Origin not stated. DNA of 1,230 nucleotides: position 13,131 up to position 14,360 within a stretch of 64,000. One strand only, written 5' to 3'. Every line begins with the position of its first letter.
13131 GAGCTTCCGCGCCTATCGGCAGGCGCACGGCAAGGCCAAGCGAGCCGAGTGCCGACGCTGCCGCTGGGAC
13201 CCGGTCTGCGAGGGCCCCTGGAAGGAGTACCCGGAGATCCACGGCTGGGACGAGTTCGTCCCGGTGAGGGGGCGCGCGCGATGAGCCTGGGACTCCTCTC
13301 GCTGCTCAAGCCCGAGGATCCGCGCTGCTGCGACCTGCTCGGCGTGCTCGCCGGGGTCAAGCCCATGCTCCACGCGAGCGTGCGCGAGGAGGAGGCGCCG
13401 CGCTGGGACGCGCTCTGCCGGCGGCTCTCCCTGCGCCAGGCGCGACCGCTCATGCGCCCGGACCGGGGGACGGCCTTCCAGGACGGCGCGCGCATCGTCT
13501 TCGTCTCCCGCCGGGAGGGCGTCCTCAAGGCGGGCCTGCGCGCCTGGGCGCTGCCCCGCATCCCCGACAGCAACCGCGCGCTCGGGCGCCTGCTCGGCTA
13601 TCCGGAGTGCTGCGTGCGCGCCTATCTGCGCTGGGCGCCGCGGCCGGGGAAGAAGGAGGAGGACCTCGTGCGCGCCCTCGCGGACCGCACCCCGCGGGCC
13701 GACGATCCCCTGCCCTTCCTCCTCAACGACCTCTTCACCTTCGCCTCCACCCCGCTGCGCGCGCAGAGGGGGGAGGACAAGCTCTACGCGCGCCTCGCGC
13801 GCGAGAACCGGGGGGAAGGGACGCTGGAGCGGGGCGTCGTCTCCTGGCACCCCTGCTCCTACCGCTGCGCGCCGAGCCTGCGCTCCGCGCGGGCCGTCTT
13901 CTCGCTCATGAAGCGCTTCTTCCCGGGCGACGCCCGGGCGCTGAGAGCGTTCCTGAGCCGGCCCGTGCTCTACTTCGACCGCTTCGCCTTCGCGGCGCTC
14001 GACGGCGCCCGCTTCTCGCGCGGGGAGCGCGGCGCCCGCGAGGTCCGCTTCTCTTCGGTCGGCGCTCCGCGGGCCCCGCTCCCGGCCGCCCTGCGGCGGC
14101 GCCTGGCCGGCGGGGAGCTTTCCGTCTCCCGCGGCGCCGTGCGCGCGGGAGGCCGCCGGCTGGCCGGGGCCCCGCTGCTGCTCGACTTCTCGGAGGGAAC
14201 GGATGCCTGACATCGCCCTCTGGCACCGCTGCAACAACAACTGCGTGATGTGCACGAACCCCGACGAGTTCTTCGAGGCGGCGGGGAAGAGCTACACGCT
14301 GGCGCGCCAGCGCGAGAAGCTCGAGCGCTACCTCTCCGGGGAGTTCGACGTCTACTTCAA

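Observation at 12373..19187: Three radical-SAM + five-cysteine 'GYPECC...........' protein pairs mirrored around an A24-type peptidase: candidate undescribed maturation system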

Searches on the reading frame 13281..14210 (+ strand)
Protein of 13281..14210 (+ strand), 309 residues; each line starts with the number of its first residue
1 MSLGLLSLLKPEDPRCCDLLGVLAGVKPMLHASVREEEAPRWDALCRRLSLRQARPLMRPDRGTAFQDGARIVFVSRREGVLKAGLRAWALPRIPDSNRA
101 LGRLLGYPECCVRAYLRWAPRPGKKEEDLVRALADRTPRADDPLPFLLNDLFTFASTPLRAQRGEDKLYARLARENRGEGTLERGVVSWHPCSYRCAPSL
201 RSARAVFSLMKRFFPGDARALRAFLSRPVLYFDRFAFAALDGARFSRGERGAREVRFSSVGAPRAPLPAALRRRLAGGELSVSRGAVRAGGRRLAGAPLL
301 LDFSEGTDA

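Call 4: search_protein_families(library=pfam, proteins=[window:13281-14210:+], max_evalue=0.1)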
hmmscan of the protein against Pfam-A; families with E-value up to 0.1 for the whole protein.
window:13281-14210:+ (309 aa): 1 family
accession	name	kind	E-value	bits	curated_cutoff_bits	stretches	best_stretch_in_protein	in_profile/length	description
PF04467.17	DUF483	-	0.00022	21.6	25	1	99-117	36-54/122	Protein of unknown function (DUF483)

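Call 5: search_protein_families(library=ncbifam, proteins=[window:13281-14210:+], max_evalue=0.1)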
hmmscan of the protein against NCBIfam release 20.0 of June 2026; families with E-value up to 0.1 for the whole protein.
window:13281-14210:+ (309 aa): 0 families

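Call 20: search_protein_representatives(alignment_id=A1)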
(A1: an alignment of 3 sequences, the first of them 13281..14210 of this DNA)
Query: 3 sequences, 323 profile positions. Proteins with E-value up to 0.001 (for the whole library): 719; up to 1e-10: 157; up to 1e-30: 45. The best 150 are listed.
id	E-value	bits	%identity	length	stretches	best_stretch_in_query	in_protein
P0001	1.5e-176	603.1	-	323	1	2-322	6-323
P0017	8.0e-126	436.4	-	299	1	8-321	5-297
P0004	5.5e-85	302.2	-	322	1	8-317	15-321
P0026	4.3e-67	243.4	-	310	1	9-316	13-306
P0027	4.7e-62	226.9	-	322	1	9-317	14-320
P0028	3.1e-61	224.1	-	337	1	8-317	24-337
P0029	5.0e-61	223.5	-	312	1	11-289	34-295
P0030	2.4e-60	221.2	-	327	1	10-316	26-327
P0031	3.5e-60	220.7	-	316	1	9-317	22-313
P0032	2.7e-59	217.8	-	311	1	10-317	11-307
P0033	1.8e-55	205.3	-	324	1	10-296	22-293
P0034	7.6e-55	203.2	-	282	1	14-315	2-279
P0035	9.2e-53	196.3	-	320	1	9-257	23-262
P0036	4.2e-52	194.2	-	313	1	9-294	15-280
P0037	7.5e-52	193.3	-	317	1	9-296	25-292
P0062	1.4e-34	136.5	-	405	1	18-305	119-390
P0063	2.7e-34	135.7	-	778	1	22-316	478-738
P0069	2.0e-30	123.0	-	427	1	19-253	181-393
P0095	1.6e-16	77.3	-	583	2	196-312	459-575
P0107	1.3e-15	74.2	-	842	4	189-250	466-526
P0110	1.2e-14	71.1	-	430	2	198-269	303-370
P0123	1.6e-13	67.4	-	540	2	193-243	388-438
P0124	1.7e-13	67.3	-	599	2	196-251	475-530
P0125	1.8e-13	67.2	-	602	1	101-250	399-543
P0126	1.8e-13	67.2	-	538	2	193-253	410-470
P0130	4.0e-13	66.1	-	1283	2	194-311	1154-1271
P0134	6.4e-13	65.4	-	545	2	9-165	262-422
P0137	1.2e-12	64.5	-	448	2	195-303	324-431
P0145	2.3e-12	63.6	-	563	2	17-163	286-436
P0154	7.1e-12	62.0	-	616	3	194-254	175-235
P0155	7.6e-12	61.9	-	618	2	24-161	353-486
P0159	1.3e-11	61.1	-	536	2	19-163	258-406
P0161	1.5e-11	60.9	-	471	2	25-162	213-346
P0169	4.4e-11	59.4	-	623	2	195-252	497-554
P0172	4.7e-11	59.3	-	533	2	18-163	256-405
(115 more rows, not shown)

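Call 21: search_protein_families(library=pfam, proteins=[P0063, P0062, P0069, P0095, P0107, P0130, P0124, P0125, P0134, P0155], max_evalue=0.01)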
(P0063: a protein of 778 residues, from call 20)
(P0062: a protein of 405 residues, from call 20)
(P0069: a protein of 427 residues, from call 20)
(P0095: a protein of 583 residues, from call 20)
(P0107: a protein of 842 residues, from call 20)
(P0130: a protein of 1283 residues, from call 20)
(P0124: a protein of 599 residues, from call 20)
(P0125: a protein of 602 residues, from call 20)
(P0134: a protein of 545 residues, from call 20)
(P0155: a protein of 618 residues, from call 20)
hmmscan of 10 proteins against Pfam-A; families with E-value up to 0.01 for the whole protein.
P0063 (778 aa): 8 families
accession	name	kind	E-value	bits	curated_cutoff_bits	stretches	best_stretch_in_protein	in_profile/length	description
PF13371.12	TPR_9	-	3.2e-06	27.5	35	1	234-297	9-72/73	Tetratricopeptide repeat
PF13432.12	TPR_16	-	2.5e-05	25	32.7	1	202-254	11-65/65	Tetratricopeptide repeat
PF13428.12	TPR_14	-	8.8e-05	23.3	23.5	0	228-262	9-43/44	Tetratricopeptide repeat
PF13414.12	TPR_11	-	0.00011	22.3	26.8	1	232-263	6-37/42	TPR repeat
PF07719.23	TPR_2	-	0.00056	20.3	27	1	220-253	1-34/34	Tetratricopeptide repeat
PF14559.12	TPR_19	-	0.0018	19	25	1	234-290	5-62/68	Tetratricopeptide repeat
PF00515.34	TPR_1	-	0.0026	18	27.8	1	220-253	1-34/34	Tetratricopeptide repeat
PF13431.12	TPR_17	-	0.0068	17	24.4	0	244-270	3-29/34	Tetratricopeptide repeat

P0062 (405 aa): 7 families
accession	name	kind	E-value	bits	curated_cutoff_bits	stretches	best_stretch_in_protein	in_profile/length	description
PF13432.12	TPR_16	-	5.1e-06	27.3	32.7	1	14-73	1-62/65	Tetratricopeptide repeat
PF04467.17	DUF483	-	5.9e-06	26.7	25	1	200-300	36-98/122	Protein of unknown function (DUF483)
PF07719.23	TPR_2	-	1.5e-05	25.2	27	0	14-38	5-29/34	Tetratricopeptide repeat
PF00515.34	TPR_1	-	0.00066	19.8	27.8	0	17-38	8-29/34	Tetratricopeptide repeat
PF12895.13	ANAPC3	-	0.0012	19.5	27.2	1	18-68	31-81/82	Anaphase-promoting complex, cyclosome, subunit 3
PF13176.12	TPR_7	-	0.0021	18.5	27.9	0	45-68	1-24/36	Tetratricopeptide repeat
PF13428.12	TPR_14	-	0.0055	17.7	23.5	0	44-73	2-32/44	Tetratricopeptide repeat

P0069 (427 aa): 14 families
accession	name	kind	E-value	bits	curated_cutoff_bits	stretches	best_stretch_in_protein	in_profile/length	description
PF13432.12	TPR_16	-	2.9e-17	63.2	32.7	3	44-103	4-63/65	Tetratricopeptide repeat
PF14559.12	TPR_19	-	1.1e-09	38.9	25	3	55-107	9-61/68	Tetratricopeptide repeat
PF13428.12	TPR_14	-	1.5e-07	31.8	23.5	2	72-114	2-44/44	Tetratricopeptide repeat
PF00515.34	TPR_1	-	1.8e-07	31.1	27.8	0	9-31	7-29/34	Tetratricopeptide repeat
PF07719.23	TPR_2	-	2.3e-07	30.9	27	0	73-104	3-34/34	Tetratricopeptide repeat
PF12895.13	ANAPC3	-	4.5e-07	30.5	27.2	1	6-60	26-79/82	Anaphase-promoting complex, cyclosome, subunit 3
PF13181.12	TPR_8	-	0.00027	21.3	25.7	0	72-103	2-33/34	Tetratricopeptide repeat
PF14561.12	TPR_20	-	0.00034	21.3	25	0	62-114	13-67/90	Tetratricopeptide repeat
PF13371.12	TPR_9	-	0.00062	20.2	35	0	48-113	6-70/73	Tetratricopeptide repeat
PF13424.12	TPR_12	-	0.0017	18.9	30.1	0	20-67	27-75/77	Tetratricopeptide repeat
PF13414.12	TPR_11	-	0.0027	17.8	26.8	0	45-85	2-42/42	TPR repeat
PF13174.12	TPR_6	-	0.0044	18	26.3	0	73-103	2-32/33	Tetratricopeptide repeat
PF12569.14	NatA_aux_su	-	0.0065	15.9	33.3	0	16-109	17-111/515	N-terminal acetyltransferase A, auxiliary subunit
PF13431.12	TPR_17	-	0.0074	16.9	24.4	0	62-90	4-32/34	Tetratricopeptide repeat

P0095 (583 aa): 1 family
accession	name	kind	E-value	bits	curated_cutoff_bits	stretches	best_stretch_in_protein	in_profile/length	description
PF04467.17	DUF483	-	2.3e-05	24.8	25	1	405-473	36-99/122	Protein of unknown function (DUF483)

P0107 (842 aa): 2 families
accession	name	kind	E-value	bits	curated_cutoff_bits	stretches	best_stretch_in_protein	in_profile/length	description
PF04055.27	Radical_SAM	-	1.6e-24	87.4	29.5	1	10-163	5-165/166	Radical SAM superfamily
PF04467.17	DUF483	-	2.2e-15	57.2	25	2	407-500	22-110/122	Protein of unknown function (DUF483)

P0130 (1283 aa): 3 families
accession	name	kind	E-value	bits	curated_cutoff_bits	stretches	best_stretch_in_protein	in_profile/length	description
PF04055.27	Radical_SAM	-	1.2e-27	97.6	29.5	2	313-454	3-150/166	Radical SAM superfamily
PF01408.29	GFO_IDH_MocA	-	2.8e-12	47.8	24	1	654-758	2-109/120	Oxidoreductase family, NAD-binding Rossmann fold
PF04467.17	DUF483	-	5.6e-06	26.8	25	1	1102-1172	36-101/122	Protein of unknown function (DUF483)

P0124 (599 aa): 2 families
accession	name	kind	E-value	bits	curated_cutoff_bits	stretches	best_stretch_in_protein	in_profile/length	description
PF04467.17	DUF483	-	5.8e-07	30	25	1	421-489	36-99/122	Protein of unknown function (DUF483)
PF01408.29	GFO_IDH_MocA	-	1.6e-05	26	24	1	5-99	2-103/120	Oxidoreductase family, NAD-binding Rossmann fold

P0125 (602 aa): 5 families
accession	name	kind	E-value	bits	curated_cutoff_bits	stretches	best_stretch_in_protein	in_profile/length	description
PF04055.27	Radical_SAM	-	4.1e-30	105.6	29.5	1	11-171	4-166/166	Radical SAM superfamily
PF04467.17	DUF483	-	1.3e-05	25.7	25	1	398-439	30-71/122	Protein of unknown function (DUF483)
PF13353.11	Fer4_12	-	0.00078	20.2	22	1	10-94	11-96/137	4Fe-4S single cluster domain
PF02811.25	PHP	-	0.0015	19.3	26.4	1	68-110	17-59/164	PHP domain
PF19238.5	Radical_SAM_2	-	0.0073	16.4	26.7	0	98-159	69-127/151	Radical SAM-like domain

P0134 (545 aa): 1 family
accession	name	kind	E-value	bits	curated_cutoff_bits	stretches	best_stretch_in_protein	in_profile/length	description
PF04467.17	DUF483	-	6e-05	23.5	25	1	363-445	34-105/122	Protein of unknown function (DUF483)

P0155 (618 aa): 1 family
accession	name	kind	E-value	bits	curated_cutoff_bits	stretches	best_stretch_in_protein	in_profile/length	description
PF04467.17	DUF483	-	0.00061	20.2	25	1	436-503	37-99/122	Protein of unknown function (DUF483)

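Call 38: find_related_loci(query=A1, collection=genome_contigs, flank=10000)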
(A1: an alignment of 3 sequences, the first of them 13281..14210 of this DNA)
Query A1 (309 aa) in genome_contigs; peptide patterns used: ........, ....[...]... (x = any residue, [..] = any of these).
161 stretches matched a pattern; 62 encode a relative of the query (tblastn E <= 1e-3); 61 distinct loci.
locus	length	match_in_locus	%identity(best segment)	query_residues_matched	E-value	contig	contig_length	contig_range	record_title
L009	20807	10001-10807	34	2-280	3e-41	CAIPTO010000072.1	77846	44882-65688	MAG: uncultured Elusimicrobia bacterium isolate AM-2014-D8_bin-1076 genome assembly, contig: bin-1076:072/147, whole gen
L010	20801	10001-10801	34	3-279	2e-40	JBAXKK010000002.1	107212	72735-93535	MAG: Elusimicrobiota bacterium isolate ELA399 MAG399_2, whole genome shotgun sequence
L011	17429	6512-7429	36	9-303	4e-40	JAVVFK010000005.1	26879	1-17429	MAG: Elusimicrobiales bacterium isolate TamC13-45 NODE_5_length_26879_cov_3.216551, whole genome shotgun sequence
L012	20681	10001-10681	36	6-240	1e-37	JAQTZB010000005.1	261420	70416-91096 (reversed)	MAG: Elusimicrobiales bacterium isolate STC_50 NODE_79_length_261420_cov_7.361965_Sandtown_C, whole genome shotgun seque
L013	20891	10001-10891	31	6-304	5e-37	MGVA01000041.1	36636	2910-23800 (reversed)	MAG: Elusimicrobia bacterium RIFOXYA12_FULL_51_18 rifixya3_full_scaffold_458, whole genome shotgun sequence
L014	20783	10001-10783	32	3-273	2e-36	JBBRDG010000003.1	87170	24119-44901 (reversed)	MAG: Elusimicrobiales bacterium isolate Co_metawrap_2441 Cmw_2441_k141_6076676_length_87170_cov_14.0000, whole genome sh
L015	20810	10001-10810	38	18-304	2e-35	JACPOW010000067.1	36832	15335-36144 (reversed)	MAG: Elusimicrobia bacterium isolate NC_groundwater_611_Pr5_B-0.1um_68_12 alan_book_18_scaffold_357627, whole genome sho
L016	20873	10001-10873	34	9-305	6e-35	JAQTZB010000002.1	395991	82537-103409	MAG: Elusimicrobiales bacterium isolate STC_50 NODE_26_length_395991_cov_6.381505_Sandtown_C, whole genome shotgun seque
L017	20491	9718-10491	33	13-280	4e-35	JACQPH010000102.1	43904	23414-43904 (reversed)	MAG: Elusimicrobia bacterium isolate NC_groundwater_1302_Ag_S-0.2um_62_53 S_p2_S4_coassembly_k141_2384552, whole genome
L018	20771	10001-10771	34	3-269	4e-34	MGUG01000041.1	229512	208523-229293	MAG: Elusimicrobia bacterium GWC2_64_44 gwc2_scaffold_399, whole genome shotgun sequence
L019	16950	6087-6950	33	14-304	2e-33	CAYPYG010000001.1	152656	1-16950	MAG TPA_asm: uncultured Elusimicrobiaceae bacterium isolate binchicken_co20_337 genome assembly, contig: NODE_254_length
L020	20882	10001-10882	33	6-305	6e-33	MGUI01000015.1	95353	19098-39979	MAG: Elusimicrobia bacterium GWD2_63_28 gwd2_scaffold_150, whole genome shotgun sequence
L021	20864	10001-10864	34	14-304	1e-32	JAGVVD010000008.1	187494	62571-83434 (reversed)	MAG: Elusimicrobia bacterium isolate WAS_Bin_5 WAS_Bin_5_scaffold_6, whole genome shotgun sequence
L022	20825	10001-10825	34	18-304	1e-32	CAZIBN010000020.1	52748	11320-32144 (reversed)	MAG TPA_asm: uncultured Elusimicrobia sp. isolate binchicken_co186_163 genome assembly, contig: NODE_567_length_52748_co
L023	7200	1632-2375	33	9-251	7e-32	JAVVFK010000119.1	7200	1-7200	MAG: Elusimicrobiales bacterium isolate TamC13-45 NODE_119_length_7200_cov_2.851186, whole genome shotgun sequence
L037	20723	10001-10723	25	18-279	1e-21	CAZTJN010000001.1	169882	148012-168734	MAG TPA_asm: uncultured archaeon isolate binchicken_co184_466 genome assembly, contig: NODE_30_length_169882_cov_23.7840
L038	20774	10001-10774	23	20-287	2e-20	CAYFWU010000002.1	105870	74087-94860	MAG TPA_asm: uncultured archaeon isolate ERP108616_co2_128 genome assembly, contig: NODE_110_length_105870_cov_7.528649,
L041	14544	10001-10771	20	25-300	2e-15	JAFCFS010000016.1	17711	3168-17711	Candidatus Woesearchaeota archaeon isolate Meg22_1618_Bin_98 Meg22_1618_Bin_98_scaffold_4090, whole genome shotgun seque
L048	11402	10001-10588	29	96-303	2e-16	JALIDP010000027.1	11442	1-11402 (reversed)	MAG: Candidatus Nanohalarchaeota archaeon QJJ-7 isolate QJJ-7_bin.66 NODE_27_length_11442_cov_4.730888, whole genome sho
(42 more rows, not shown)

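Call 58: search_protein_families(library=ncbifam, proteins=[L037:946-2253:+, L037:2247-3362:+, L037:3364-5094:+, L037:5091-6497:+, L037:6501-8183:-, L037:8186-9709:-, L037:11962-12303:+, L041:2446-3840:-], max_evalue=1e-8)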
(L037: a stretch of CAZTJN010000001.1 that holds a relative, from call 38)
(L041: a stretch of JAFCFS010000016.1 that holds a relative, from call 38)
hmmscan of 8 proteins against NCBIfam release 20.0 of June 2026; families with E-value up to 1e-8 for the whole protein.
L037:946-2253:+ (435 aa): 12 families
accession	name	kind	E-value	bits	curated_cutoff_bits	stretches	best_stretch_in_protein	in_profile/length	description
NF005560.0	PRK07233.1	equivalog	1.3e-102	343.9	252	1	3-431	2-430/435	hypothetical protein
NF005547.0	PRK07208.1-3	equivalog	1.5e-24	86.6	380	1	3-385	6-393/465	hypothetical protein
TIGR03467.1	HpnE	equivalog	1.8e-23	83.6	283.05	1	4-405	1-403/430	hydroxysqualene dehydroxylase HpnE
NF005548.0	PRK07208.1-4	equivalog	2e-21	76.2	389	1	2-387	4-404/488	hypothetical protein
TIGR02731.1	phytoene_desat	equivalog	1.7e-19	70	569.4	1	3-406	1-428/453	15-cis-phytoene desaturase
NF005546.0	PRK07208.1-2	equivalog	3.6e-18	65.4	418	1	201-286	253-342/527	hypothetical protein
NF005545.0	PRK07208.1-1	equivalog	1.7e-15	56.4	451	1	4-188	10-191/504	hypothetical protein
TIGR02733.1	desat_CrtD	equivalog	1.3e-11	43.8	549.7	0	3-39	3-39/492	C-3',4' desaturase CrtD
NF008843.0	PRK11883.1-3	equivalog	9.9e-11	41.4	406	1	1-180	1-176/424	protoporphyrinogen oxidase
TIGR00562.1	proto_IX_ox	equivalog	1.1e-10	40.8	97.85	1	2-171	3-176/470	protoporphyrinogen oxidase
NF009081.0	PRK12416.1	equivalog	2e-09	36.9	702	1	1-93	1-99/466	protoporphyrinogen oxidase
NF005549.0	PRK07208.1-5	equivalog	2.2e-09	36.3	587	0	194-267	244-318/534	hypothetical protein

L037:2247-3362:+ (371 aa): 43 families (the best 25 are shown)
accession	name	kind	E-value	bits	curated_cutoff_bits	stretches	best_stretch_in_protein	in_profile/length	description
TIGR04545.1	rSAM_ahbD_hemeb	equivalog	1.5e-27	97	500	1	23-191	2-167/339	heme b synthase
TIGR02666.1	moaA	equivalog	4.7e-27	94.8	284.05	1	22-201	11-195/336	GTP 3',8-cyclase MoaA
TIGR04053.2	TIGR04053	equivalog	6.5e-26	91.4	395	1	17-193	4-180/366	TIGR04053 family radical SAM/SPASM domain-containing protein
TIGR04055.1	rSAM_NirJ2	equivalog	8.1e-26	91.3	500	1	23-324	2-296/326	putative heme d1 biosynthesis radical SAM protein NirJ2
TIGR04317.1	W_rSAM_matur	equivalog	7.7e-25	87.7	380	1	25-192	8-177/349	tungsten cofactor oxidoreductase radical SAM maturase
NF050035.1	rSAM_WgK_link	exception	1.3e-24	86.9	650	1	18-196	6-182/367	radical SAM/SPASM peptide maturase WgkB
TIGR02668.1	moaA_archaeal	equivalog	1.5e-24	86.6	325.25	1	24-205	13-193/303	GTP 3',8-cyclase MoaA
NF001199.0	PRK00164.2-1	equivalog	2.2e-24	86.1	231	1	25-218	16-207/308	GTP 3',8-cyclase MoaA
TIGR03961.1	rSAM_PTO1314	hypoth_equivalog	3.1e-24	85.9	306.05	1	9-333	11-309/332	PTO1314 family radical SAM protein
TIGR04054.1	rSAM_NirJ1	equivalog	6e-23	81.1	650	1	11-188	27-199/387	putative heme d1 biosynthesis radical SAM protein NirJ1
TIGR02109.1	PQQ_syn_pqqE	equivalog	7.1e-23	81.1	381.35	1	18-186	4-169/358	pyrroloquinoline quinone biosynthesis protein PqqE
TIGR04546.1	rSAM_ahbC_deAc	equivalog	1e-22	80.5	650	1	16-187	35-201/390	12,18-didecarboxysiroheme deacetylase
NF045574.1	sacti_mat_StsB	exception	1.9e-22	79.7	625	1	22-190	97-260/466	StsB family radical SAM/SPASM domain sactipeptide maturase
TIGR04133.1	rSAM_w_lipo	hypoth_equivalog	2.1e-22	79.5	425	1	22-323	25-322/350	TIGR04133 family radical SAM/SPASM protein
TIGR04051.1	rSAM_NirJ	equivalog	2.4e-22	79.4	515.45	1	23-194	4-174/354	heme d1 biosynthesis radical SAM protein NirJ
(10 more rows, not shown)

L037:3364-5094:+ (576 aa): 0 families

L037:5091-6497:+ (468 aa): 20 families
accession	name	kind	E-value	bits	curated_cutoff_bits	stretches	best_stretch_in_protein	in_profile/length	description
TIGR03471.1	HpnJ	equivalog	1.1e-61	209.2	577.6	1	31-444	34-446/472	hopanoid biosynthesis associated radical SAM protein HpnJ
TIGR02026.1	BchE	equivalog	1.3e-58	199.1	481.35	1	23-456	14-450/497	magnesium-protoporphyrin IX monomethyl ester anaerobic oxidative cyclase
TIGR04072.2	rSAM_ladder_B12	equivalog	4.8e-48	163.9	360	1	28-397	16-381/443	lipid biosynthesis B12-binding/radical SAM protein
NF050148.1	rSAM_ApyD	equivalog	3.9e-46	157.7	750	1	26-362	20-362/645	RiPP biosynthesis radical SAM protein ApyD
NF038361.1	rSAM_Sden_1168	equivalog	1.9e-44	152.2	575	1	25-392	79-477/560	Sden_1168 family B12-binding radical SAM P-methyltransferase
TIGR04385.1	B12_rSAM_cofa1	equivalog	5.9e-42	144.4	450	1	26-366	16-364/438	B12 lower ligand biosynthesis radical SAM protein BzaD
TIGR04479.1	bcpD_PhpK_rSAM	subfamily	1.1e-39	136.2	600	1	32-367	73-410/504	PhpK family radical SAM P-methyltransferase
TIGR04367.1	HpnR_B12_rSAM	equivalog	8.5e-37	126.8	650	1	30-386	21-371/490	hopanoid C-3 methylase HpnR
NF033070.1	rSAM_AprD4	equivalog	1.8e-32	112.8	500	1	128-395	124-397/456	AprD4 family radical SAM diol-dehydratase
TIGR04014.1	B12_SAM_MJ_0865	equivalog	8.2e-32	110.5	360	1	65-390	32-360/434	methyl-coenzyme M reductase glutamine C-methyltransferase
TIGR03975.1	rSAM_ocin_1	subfamily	8.7e-32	110.4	281.85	1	61-361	118-425/606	RiPP maturation radical SAM C-methyltransferase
TIGR04295.1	B12_rSAM_oligo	hypoth_equivalog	5.9e-27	94.4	400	1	31-325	25-320/422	TIGR04295 family B12-binding domain-containing radical SAM protein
TIGR04013.1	B12_SAM_MJ_1487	hypoth_equivalog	2.7e-26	92.3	251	1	59-240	30-194/382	TIGR04013 family B12-binding domain/radical SAM domain-containing protein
TIGR04190.1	B12_SAM_Ta0216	equivalog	3.5e-25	88.6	500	1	28-367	35-395/554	TIGR04190 family B12-binding domain/radical SAM domain protein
NF045585.1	rSAM_slr0320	equivalog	3.3e-21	75.4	775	1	98-395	136-444/511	photosystem II high light acclimation radical SAM protein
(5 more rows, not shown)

L037:6501-8183:- (560 aa): 1 family
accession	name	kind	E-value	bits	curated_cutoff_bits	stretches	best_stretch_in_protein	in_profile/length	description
TIGR03663.1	TIGR03663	subfamily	6.2e-09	35.4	126.25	0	55-275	3-229/435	flippase activity-associated protein Agl23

L037:8186-9709:- (507 aa): 3 families
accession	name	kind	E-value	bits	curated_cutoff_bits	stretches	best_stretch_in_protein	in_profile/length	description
NF041651.1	nodul_NodU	equivalog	4.1e-28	98.5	1000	1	211-473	281-526/556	nodulation protein NodU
TIGR00329.1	gcp_kae1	subfamily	1.6e-10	40.7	207.8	1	73-259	100-286/305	tRNA (adenosine(37)-N6)-threonylcarbamoyltransferase complex transferase subunit TsaD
TIGR00143.1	hypF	equivalog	2.2e-10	39.4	466.1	0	131-278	590-739/741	carbamoyltransferase HypF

L037:11962-12303:+ (113 aa): 0 families

L041:2446-3840:- (464 aa): 45 families (the best 25 are shown)
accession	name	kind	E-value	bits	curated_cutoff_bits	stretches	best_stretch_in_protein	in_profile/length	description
TIGR03978.1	rSAM_paired_1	equivalog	3.9e-143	477.6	370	1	16-456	12-457/466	His-Xaa-Ser system radical SAM maturase HxsB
NF047865.1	rSAM_PapB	equivalog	1.9e-46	158.8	340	1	89-426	10-327/330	PapB family radical SAM/SPASM ranthipeptide maturase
NF040492.1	not_ScfB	exception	1.1e-39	136.5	855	1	54-445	71-443/450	ScfB-related radical SAM/SPASM orphan maturase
TIGR03974.1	rSAM_six_Cys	equivalog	1.3e-38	133.1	425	1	49-443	67-442/451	thioether cross-link-forming SCIFF peptide maturase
TIGR04064.1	rSAM_nif11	equivalog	1.8e-38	132.4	518.7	1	42-233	44-230/459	nif11-like peptide radical SAM maturase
TIGR04068.1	rSAM_ocin_clost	equivalog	9.2e-36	123.7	500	1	23-234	25-239/462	Cys-rich peptide radical SAM maturase CcpM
TIGR03906.1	quino_hemo_SAM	equivalog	6.6e-34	117.4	453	1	89-425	101-424/467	quinohemoprotein amine dehydrogenase maturation protein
TIGR03942.1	sulfatase_rSAM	equivalog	1e-31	110.3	349.45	1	90-450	9-357/363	anaerobic sulfatase maturase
TIGR04163.1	rSAM_cobopep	equivalog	4.5e-31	108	375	1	85-452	67-421/428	peptide-modifying radical SAM enzyme CbpB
NF041298.1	rSAM_mat_DynA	equivalog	5.9e-31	107.7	450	1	85-443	4-346/356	dynobactin maturation radical SAM/SPASM protein DynA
NF010321.0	PRK13758.1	equivalog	2.7e-29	102.4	441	1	82-453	5-365/370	anaerobic sulfatase-maturase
NF035951.1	rSAM_RumMC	equivalog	1.8e-28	99.5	720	1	51-231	80-263/510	RumMC family radical SAM sactipeptide maturase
NF038107.1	rSAM_NF038107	equivalog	9.8e-28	97.1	600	1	16-272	16-274/444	Cys-every-fifth radical SAM/SPASM peptide maturase CefB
TIGR04083.1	rSAM_pep_methan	hypoth_equivalog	1.7e-27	96.3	300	1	85-449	3-342/376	TIGR04083 family peptide-modifying radical SAM enzyme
TIGR04261.1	rSAM_GlyRichRpt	subfamily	2.4e-23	82.8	310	1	88-440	3-350/363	cyclophane-forming radical SAM/SPASM peptide maturase GrrM/OscB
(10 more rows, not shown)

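Call 60: find_encoding_contigs(protein=P0107, flank=10000, max_places=3)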
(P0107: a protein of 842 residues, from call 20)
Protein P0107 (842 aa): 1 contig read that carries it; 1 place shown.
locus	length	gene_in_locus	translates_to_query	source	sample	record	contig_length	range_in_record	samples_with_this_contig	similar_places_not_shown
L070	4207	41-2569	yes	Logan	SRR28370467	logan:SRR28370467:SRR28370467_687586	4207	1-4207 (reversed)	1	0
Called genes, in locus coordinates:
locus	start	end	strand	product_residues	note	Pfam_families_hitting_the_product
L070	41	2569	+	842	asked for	PF04055:Radical_SAM, PF04467:DUF483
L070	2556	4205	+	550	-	?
